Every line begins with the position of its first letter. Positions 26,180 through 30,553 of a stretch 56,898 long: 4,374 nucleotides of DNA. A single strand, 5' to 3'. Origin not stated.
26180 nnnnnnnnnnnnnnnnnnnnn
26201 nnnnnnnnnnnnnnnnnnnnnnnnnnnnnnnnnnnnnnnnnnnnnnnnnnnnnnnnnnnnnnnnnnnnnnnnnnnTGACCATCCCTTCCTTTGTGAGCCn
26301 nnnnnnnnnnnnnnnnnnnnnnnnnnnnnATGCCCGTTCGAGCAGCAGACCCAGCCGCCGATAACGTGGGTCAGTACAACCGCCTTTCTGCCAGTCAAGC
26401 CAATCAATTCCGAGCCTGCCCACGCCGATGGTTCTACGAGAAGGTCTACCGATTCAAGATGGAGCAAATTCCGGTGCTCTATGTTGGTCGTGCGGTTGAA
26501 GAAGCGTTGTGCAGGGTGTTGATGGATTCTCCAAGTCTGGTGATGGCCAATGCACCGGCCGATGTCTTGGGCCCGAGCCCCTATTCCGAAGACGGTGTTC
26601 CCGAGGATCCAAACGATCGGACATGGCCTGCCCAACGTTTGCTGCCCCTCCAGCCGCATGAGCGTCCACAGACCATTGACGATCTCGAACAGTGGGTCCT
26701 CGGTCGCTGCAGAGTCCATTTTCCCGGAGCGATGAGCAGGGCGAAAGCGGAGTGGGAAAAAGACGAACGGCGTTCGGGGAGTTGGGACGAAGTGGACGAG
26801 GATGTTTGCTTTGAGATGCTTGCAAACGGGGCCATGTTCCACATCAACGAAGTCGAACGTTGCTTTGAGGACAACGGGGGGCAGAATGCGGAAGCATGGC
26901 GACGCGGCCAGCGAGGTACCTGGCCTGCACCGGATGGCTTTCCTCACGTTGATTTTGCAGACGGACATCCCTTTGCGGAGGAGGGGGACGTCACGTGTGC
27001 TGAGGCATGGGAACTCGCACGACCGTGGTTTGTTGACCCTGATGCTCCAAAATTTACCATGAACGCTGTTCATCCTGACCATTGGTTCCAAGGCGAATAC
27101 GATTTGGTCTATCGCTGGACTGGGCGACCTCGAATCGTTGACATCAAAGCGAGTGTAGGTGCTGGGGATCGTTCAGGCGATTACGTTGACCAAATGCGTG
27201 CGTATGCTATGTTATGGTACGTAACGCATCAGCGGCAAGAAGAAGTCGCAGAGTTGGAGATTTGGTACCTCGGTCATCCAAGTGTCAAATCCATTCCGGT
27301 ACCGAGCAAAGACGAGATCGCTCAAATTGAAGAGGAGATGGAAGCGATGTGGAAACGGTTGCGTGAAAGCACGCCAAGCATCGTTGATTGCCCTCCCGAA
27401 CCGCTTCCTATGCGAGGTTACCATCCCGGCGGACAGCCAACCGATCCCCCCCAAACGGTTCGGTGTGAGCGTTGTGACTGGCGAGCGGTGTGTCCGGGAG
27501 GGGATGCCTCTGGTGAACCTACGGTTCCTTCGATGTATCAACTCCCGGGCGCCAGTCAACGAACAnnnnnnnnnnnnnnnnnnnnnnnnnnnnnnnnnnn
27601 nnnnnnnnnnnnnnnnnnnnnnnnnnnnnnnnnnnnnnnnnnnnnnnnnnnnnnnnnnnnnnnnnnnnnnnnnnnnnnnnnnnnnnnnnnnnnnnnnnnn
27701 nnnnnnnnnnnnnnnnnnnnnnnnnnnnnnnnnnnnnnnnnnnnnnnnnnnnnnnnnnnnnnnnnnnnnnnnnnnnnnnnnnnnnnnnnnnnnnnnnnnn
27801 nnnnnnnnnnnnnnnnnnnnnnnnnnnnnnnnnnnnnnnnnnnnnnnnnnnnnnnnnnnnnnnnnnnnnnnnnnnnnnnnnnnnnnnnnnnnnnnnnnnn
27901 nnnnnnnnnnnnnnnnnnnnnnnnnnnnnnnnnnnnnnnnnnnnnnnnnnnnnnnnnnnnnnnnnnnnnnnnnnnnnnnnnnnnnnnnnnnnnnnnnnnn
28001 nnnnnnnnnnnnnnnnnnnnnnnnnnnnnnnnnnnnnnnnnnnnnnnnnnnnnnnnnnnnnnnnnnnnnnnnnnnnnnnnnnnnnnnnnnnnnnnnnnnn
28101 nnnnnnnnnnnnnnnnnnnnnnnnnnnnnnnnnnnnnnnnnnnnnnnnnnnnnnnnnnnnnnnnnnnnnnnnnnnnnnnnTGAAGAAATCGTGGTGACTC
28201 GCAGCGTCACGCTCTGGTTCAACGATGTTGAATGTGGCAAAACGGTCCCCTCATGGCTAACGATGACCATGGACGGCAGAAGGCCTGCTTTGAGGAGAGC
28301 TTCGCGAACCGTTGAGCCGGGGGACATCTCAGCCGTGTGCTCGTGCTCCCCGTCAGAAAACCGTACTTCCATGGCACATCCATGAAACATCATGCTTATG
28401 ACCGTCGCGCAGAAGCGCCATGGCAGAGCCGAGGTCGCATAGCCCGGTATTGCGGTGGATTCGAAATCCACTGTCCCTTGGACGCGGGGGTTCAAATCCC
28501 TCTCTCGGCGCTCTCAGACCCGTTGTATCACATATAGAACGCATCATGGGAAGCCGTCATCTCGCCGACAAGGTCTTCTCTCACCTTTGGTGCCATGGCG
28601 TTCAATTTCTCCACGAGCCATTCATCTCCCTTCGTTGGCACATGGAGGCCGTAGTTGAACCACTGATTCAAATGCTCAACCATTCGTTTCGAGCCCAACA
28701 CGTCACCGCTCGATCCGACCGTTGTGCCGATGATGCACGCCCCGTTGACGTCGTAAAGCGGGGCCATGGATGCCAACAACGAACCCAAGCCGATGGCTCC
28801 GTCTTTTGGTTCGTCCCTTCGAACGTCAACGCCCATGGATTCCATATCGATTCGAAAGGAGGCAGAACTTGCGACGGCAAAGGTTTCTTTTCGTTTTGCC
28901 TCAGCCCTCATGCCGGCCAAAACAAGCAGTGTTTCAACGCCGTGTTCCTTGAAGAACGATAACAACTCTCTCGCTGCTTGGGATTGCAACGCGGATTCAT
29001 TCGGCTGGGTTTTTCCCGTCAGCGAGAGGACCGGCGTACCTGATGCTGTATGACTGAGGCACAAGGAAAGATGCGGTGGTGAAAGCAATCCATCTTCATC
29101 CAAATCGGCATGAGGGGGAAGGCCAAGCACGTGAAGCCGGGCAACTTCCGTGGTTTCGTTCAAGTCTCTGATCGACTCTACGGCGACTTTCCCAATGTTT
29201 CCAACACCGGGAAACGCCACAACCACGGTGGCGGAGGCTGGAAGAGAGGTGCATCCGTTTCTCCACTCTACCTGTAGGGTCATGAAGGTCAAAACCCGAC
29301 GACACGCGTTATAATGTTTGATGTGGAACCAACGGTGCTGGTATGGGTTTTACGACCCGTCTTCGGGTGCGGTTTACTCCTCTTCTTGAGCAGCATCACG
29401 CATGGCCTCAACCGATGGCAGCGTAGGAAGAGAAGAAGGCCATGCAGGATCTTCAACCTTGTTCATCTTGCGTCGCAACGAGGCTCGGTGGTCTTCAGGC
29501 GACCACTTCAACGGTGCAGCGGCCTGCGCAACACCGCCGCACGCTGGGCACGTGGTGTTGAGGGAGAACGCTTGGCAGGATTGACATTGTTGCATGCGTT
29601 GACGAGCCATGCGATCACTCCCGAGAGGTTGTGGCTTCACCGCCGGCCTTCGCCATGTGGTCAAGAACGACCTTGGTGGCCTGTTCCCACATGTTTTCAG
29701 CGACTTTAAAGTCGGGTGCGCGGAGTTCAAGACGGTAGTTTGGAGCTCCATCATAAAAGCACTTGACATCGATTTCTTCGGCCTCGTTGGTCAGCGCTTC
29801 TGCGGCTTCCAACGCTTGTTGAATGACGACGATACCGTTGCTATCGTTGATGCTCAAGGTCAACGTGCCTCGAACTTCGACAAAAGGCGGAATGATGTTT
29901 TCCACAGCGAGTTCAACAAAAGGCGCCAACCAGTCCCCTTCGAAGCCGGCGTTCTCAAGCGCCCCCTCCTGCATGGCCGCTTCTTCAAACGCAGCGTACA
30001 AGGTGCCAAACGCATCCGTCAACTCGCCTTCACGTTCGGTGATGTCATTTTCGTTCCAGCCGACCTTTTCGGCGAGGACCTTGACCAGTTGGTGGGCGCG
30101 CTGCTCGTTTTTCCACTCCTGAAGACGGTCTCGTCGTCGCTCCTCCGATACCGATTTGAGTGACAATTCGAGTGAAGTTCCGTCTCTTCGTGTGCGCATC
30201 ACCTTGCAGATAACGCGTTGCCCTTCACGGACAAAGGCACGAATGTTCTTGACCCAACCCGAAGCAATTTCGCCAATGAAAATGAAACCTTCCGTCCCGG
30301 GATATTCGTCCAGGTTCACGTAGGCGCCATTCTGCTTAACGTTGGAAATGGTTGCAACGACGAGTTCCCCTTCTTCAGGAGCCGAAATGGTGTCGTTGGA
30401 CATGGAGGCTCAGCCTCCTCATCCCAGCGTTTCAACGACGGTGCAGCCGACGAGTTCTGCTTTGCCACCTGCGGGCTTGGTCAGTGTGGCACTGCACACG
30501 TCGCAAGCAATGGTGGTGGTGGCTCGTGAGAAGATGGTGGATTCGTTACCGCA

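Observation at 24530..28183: Tandem paralogous Fe-S PD-(D/E)XK nuclease / OB-fold fusion genes with no helicase or cas partner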

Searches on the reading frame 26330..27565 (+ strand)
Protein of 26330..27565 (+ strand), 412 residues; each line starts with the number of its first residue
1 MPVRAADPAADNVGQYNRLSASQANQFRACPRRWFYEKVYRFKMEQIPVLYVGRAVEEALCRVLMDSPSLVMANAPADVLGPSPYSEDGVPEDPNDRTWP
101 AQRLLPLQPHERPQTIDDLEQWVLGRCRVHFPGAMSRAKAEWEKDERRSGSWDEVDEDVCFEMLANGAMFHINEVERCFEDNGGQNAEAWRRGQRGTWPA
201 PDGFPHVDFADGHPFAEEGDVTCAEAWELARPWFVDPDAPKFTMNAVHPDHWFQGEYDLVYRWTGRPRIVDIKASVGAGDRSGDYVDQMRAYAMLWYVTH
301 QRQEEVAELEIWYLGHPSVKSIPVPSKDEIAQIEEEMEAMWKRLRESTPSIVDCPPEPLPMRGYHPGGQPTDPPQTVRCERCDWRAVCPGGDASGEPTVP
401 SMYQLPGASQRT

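Call 51: predict_structure(alignment_id=A4)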
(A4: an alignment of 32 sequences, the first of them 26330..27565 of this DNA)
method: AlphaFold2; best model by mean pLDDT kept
length: 412 residues; sequences in the alignment: 32
mean_pLDDT: 79.2   pTM: 0.82
mean pLDDT of the five models: 79.2, 77.8, 75.3, 74.1, 68.3
residues with pLDDT >= 90: 153; 70-90: 154; 50-70: 56; < 50: 49
segments of 3 or more residues with pLDDT < 50: 1-5, 242-246, 277-282, 380-412
pLDDT, mean of each block of 10 residues (from residue 1): 53 71 77 77 74 90 95 92 78 81 90 96 98 95 86 88 96 98 92 82 87 92 95 83 50 76 91 63 71 88 92 84 93 91 81 70 56 56 45 40 44 42
secondary structure, 60 per line:
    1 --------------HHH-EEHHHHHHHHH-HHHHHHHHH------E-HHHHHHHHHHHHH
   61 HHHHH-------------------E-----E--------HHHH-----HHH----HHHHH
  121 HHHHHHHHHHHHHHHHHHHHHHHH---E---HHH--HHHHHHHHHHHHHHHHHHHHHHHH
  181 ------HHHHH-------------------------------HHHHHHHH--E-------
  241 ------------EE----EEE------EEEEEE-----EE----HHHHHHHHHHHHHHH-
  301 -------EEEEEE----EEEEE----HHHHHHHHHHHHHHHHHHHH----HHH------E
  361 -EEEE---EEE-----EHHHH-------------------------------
elements in order: H21-29 H31-39 H48-65 H100-103 H116-144 H157-180 H187-191 H223-230 E259-261 E268-273 H285-299 E308-313 E318-322 H327-346 E362-365 E369-371 H378-381

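Call 54: fold_search(model_id=the predicted structure, library=pdb)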
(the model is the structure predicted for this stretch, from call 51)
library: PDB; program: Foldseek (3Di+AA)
matches with E <= 10: 166; with E <= 0.001: 0
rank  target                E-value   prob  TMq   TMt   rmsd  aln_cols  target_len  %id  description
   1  9iac_B                1.1e-03  1.00  0.33  0.47  13.0       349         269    9  Structure of the Argonaute-associated Cas4 family protein 1 (ACE1) from Microcystis aeruginosa (MaACE1) (released 2025-04-23)
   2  9iab_A                1.5e-03  1.00  0.38  0.55  10.0       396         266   11  Structure of the Argonaute-associated Cas4 family protein 1 (ACE1) from Chroococcidiopsis thermalis (CtACE1) (released 2025-04-23)
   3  9iab_B                1.6e-03  1.00  0.28  0.39  10.4       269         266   13  Structure of the Argonaute-associated Cas4 family protein 1 (ACE1) from Chroococcidiopsis thermalis (CtACE1) (released 2025-04-23)
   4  5ean_A                1.7e-03  0.99  0.31  0.15  14.4       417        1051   12  Crystal structure of Dna2 in complex with a 5' overhang DNA (released 2015-11-18)
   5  5eax_A                2.2e-03  0.99  0.28  0.13  11.5       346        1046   11  Crystal structure of Dna2 in complex with an ssDNA (released 2015-11-18)
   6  9iac_A                4.1e-03  1.00  0.20  0.29   8.4       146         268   16  Structure of the Argonaute-associated Cas4 family protein 1 (ACE1) from Microcystis aeruginosa (MaACE1) (released 2025-04-23)
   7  8d3q_J                8.7e-03  1.00  0.22  0.43   4.9       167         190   14  Type I-C Cas4-Cas1-Cas2 complex bound to a PAM/NoPAM prespacer (released 2022-11-02)
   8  3u44_B                9.7e-03  0.89  0.31  0.13  17.8       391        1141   12  Crystal structure of AddAB-DNA complex (released 2012-03-21)
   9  4ic1_G                1.3e-02  0.93  0.17  0.29   6.9       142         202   13  Crystal structure of SSO0001 (released 2013-01-16)
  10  6ppu_A                1.6e-02  0.97  0.33  0.24   9.0       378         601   12  Cryo-EM structure of AdnAB-AMPPNP-DNA complex (released 2019-11-20)
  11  3u4q_B                1.8e-02  0.80  0.30  0.13  18.3       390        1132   11  Structure of AddAB-DNA complex at 2.8 angstroms (released 2012-03-21)
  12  4ic1_B                1.9e-02  0.69  0.18  0.31  11.4       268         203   11  Crystal structure of SSO0001 (released 2013-01-16)
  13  9kqh_A                2.0e-02  0.99  0.18  0.11   4.9       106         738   12  Crystal structure of Finegoldia magna DinG in complex with ssDNA and ADPNP (released 2025-12-03)
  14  6ppr_A                2.0e-02  0.94  0.32  0.18   8.7       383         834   12  Cryo-EM structure of AdnA(D934A)-AdnB(D1014A) in complex with AMPPNP and DNA (released 2019-11-20)
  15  8xa9_A                2.4e-02  0.98  0.18  0.31   5.0       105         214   16  Human MGME1 in complex with 5'-overhang DNA (released 2024-03-20)
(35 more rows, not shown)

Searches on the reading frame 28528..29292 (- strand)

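Call 24: search_protein_families(library=pfam, proteins=[window:28528-29292:-], max_evalue=0.001)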
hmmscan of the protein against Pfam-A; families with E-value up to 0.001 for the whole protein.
window:28528-29292:- (254 aa): 1 family
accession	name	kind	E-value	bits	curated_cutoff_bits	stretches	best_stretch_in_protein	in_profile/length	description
PF09754.15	PAC2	-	1.5e-20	74.4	25.8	1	24-221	2-198/215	PAC2 family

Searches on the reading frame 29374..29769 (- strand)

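Call 24: search_protein_families(library=pfam, proteins=[window:29374-29769:-], max_evalue=0.001)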
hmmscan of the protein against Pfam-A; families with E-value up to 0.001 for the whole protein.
window:29374-29769:- (131 aa): 1 family
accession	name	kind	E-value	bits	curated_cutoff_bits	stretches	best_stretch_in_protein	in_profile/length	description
PF04135.18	Nop10p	-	5e-11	43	27.2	1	57-104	3-50/52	Nucleolar RNA-binding protein, Nop10p family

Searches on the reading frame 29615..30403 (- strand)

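Call 49: search_protein_families(library=pfam, proteins=[window:29615-30403:-], max_evalue=10)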
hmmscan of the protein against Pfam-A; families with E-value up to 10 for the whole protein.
window:29615-30403:- (262 aa): 2 families
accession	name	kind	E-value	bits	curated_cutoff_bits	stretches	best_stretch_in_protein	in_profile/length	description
PF07541.17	EIF_2_alpha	-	2.4e-20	73.1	22.8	1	127-231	8-113/114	Eukaryotic translation initiation factor 2 alpha subunit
PF00575.29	S1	-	1.3e-08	35.5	22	1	9-83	2-74/74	S1 RNA binding domain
